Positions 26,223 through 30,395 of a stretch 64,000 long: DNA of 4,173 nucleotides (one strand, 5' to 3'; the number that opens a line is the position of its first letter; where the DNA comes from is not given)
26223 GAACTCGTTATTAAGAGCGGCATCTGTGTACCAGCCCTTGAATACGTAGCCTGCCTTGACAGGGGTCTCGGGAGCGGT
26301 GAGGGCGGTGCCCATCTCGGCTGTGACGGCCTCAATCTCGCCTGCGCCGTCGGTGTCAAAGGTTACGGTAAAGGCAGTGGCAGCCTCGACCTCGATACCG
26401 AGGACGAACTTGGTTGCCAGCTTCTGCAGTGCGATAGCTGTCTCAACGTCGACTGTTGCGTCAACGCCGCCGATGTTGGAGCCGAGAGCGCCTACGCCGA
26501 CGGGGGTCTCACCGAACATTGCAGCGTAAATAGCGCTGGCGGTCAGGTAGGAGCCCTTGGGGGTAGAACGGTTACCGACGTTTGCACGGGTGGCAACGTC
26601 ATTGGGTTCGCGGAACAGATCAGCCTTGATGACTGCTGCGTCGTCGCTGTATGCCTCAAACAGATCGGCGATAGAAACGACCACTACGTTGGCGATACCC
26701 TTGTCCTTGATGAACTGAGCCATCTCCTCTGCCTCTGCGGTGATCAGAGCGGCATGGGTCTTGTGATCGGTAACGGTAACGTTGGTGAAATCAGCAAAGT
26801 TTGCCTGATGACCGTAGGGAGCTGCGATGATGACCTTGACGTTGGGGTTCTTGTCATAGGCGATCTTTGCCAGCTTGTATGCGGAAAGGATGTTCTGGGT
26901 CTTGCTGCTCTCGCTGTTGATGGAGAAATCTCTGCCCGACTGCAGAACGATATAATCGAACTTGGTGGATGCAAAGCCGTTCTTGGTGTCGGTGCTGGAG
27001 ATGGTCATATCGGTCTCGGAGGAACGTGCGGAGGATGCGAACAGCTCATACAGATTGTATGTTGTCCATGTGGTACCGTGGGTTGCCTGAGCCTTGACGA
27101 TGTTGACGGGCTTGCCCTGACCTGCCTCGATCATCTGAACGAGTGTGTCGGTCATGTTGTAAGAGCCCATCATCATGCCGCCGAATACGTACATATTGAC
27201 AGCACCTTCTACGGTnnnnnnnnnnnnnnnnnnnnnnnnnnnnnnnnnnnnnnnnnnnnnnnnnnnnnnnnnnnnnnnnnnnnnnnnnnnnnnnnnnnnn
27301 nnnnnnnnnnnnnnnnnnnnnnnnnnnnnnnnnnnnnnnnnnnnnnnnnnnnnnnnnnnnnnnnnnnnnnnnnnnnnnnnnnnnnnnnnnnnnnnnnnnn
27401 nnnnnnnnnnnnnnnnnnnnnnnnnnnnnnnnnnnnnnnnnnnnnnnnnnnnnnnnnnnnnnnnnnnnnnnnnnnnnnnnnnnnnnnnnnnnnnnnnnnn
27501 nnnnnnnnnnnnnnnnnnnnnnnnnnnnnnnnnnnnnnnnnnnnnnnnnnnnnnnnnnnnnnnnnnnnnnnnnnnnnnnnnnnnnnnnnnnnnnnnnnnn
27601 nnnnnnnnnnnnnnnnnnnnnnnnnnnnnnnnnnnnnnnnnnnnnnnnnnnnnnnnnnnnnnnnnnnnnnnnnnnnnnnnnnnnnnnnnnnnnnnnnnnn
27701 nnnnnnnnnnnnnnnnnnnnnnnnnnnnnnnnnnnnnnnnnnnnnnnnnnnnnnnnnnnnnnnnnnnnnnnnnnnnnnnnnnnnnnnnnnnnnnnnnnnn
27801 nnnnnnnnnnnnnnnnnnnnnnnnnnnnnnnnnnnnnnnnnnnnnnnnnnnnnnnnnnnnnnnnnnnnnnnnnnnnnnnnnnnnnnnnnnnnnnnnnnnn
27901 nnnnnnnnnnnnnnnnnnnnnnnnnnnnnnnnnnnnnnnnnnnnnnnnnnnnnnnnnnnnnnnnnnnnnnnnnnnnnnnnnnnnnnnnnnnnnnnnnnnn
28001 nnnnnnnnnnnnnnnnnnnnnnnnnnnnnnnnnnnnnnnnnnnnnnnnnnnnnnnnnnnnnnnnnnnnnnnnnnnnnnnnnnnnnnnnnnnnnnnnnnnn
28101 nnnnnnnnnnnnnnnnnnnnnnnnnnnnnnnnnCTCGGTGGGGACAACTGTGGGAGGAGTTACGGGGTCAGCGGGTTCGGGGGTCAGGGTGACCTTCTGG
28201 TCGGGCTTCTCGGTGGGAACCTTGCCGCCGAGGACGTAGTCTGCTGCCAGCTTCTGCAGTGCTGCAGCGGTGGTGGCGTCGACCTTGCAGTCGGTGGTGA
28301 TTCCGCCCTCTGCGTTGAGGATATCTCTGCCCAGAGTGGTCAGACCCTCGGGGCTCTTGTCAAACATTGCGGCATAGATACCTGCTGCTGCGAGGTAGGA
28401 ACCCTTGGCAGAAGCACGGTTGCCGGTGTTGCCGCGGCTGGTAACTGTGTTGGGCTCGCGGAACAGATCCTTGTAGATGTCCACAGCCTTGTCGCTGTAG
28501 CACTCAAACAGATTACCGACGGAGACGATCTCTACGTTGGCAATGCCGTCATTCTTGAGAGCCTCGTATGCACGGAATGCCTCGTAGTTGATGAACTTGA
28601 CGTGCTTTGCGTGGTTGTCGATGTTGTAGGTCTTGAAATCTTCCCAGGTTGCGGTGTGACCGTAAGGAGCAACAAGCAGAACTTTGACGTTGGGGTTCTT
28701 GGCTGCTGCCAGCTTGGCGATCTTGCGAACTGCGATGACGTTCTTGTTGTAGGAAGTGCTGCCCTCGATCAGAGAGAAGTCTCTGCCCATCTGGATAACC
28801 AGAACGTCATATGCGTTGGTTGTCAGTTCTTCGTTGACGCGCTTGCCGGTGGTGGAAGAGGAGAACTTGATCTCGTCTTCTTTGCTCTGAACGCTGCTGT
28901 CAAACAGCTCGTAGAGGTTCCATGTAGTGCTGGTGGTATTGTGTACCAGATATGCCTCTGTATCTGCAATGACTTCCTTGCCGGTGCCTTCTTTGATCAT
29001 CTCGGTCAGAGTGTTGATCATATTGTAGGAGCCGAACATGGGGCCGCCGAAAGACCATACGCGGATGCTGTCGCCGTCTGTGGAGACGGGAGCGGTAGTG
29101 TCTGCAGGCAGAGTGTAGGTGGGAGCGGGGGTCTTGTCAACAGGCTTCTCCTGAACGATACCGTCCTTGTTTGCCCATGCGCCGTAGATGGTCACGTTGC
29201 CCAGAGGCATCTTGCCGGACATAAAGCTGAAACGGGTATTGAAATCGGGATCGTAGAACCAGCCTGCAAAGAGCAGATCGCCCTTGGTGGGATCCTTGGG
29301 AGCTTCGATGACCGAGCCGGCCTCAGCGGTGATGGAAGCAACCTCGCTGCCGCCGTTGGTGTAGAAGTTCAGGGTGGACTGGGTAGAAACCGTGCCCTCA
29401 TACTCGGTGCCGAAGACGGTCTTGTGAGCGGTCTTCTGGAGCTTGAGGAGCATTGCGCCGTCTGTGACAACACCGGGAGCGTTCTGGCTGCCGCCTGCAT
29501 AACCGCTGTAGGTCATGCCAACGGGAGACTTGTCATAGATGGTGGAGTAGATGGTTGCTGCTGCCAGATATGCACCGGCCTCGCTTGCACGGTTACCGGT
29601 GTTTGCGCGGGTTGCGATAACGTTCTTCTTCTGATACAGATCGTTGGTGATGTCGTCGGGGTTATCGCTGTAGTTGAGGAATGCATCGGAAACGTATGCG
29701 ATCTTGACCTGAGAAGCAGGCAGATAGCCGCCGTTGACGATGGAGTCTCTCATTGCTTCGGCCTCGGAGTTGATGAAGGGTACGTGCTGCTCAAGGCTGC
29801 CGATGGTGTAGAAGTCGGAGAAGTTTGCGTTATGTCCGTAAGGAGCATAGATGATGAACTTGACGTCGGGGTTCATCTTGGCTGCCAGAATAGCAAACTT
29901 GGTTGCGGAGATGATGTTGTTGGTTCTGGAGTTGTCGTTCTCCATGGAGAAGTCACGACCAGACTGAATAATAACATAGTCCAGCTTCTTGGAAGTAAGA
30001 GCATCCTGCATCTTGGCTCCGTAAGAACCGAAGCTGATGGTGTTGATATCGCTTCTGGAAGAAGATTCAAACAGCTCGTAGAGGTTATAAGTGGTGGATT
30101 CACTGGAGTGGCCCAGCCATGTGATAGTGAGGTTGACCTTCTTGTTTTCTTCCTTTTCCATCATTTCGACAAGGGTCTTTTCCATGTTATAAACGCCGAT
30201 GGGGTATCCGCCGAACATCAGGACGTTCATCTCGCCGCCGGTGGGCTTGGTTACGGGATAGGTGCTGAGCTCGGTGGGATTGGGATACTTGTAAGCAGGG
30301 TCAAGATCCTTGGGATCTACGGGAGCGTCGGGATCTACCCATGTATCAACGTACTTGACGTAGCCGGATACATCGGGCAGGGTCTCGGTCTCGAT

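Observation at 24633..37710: Two giant surface proteins (2405 aa lipoprotein, 1908 aa SLH-anchored) built from about 10 SGNH-hydrolase-like modules that lack the canonical catalytic motifs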

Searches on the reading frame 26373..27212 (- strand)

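Call 11: search_protein_families(library=pfam, max_evalue=10, proteins=[window:26373-27212:-])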
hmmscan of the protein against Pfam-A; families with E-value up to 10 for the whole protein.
seq(280 aa): 1 family
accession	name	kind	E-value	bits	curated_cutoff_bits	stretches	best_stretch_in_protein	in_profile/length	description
PF13031.12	DUF3892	-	0.011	16.6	22.3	1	16-42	23-49/71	Protein of unknown function (DUF3892)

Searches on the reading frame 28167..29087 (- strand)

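Call 11: search_protein_families(library=pfam, max_evalue=10, proteins=[window:28167-29087:-])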
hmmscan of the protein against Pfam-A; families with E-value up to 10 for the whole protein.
seq(307 aa): 1 family
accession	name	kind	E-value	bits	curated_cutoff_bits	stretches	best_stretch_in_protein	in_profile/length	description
PF13500.12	AAA_26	-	0.14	12.4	27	1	98-145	95-140/198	AAA domain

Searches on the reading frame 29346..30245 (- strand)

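Call 11: search_protein_families(library=pfam, max_evalue=10, proteins=[window:29346-30245:-])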
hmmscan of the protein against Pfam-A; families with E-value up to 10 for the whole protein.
seq(300 aa): 1 family
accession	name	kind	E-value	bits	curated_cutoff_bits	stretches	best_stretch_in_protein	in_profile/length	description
PF16227.11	DUF4886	-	0.00012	21.6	26.7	2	66-141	61-133/242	Domain of unknown function (DUF4886)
